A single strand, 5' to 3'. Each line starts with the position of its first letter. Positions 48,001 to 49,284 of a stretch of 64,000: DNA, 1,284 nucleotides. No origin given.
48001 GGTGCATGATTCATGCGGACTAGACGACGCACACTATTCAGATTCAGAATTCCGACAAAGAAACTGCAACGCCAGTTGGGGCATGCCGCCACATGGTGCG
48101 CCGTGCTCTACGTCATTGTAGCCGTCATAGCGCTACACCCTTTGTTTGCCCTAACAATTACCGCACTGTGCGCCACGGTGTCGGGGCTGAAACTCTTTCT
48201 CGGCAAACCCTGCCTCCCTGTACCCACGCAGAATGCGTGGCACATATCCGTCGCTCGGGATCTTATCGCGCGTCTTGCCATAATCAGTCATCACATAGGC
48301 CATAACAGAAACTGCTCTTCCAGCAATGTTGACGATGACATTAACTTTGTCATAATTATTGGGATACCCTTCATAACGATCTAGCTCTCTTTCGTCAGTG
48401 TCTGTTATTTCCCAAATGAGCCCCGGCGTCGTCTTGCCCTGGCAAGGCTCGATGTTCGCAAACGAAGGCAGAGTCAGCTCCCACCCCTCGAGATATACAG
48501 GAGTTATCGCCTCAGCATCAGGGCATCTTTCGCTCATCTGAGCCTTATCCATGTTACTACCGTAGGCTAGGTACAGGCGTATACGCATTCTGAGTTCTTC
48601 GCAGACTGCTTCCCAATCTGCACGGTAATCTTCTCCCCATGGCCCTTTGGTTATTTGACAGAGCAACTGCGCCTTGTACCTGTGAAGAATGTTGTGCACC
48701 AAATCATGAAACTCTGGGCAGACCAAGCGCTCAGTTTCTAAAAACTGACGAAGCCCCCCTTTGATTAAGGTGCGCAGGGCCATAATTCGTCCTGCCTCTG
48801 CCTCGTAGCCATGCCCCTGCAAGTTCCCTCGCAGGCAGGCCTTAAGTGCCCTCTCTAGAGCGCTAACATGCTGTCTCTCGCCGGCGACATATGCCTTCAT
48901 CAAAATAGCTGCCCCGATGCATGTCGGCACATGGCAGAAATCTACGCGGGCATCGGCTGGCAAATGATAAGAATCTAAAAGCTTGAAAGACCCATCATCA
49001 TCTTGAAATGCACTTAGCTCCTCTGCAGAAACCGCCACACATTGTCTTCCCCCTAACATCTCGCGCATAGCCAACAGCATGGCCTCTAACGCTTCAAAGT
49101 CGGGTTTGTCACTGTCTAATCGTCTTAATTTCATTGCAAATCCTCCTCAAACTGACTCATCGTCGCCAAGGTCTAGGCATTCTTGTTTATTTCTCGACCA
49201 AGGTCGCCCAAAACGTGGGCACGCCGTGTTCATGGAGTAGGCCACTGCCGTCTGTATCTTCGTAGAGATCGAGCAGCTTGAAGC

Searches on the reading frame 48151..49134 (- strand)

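Call 87: search_protein_families(library=pfam, proteins=[window:48151-49134:-], max_evalue=0.00001)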
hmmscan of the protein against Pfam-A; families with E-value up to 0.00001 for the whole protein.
window:48151-49134:- (327 aa): 2 families
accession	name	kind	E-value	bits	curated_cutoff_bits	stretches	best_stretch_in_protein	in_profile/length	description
PF06094.17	GGACT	-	2.3e-13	51.2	22.8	1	189-295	2-116/120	Gamma-glutamyl cyclotransferase, AIG2-like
PF13772.11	AIG2_2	-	7.5e-08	33.2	27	1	238-312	4-77/83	AIG2-like family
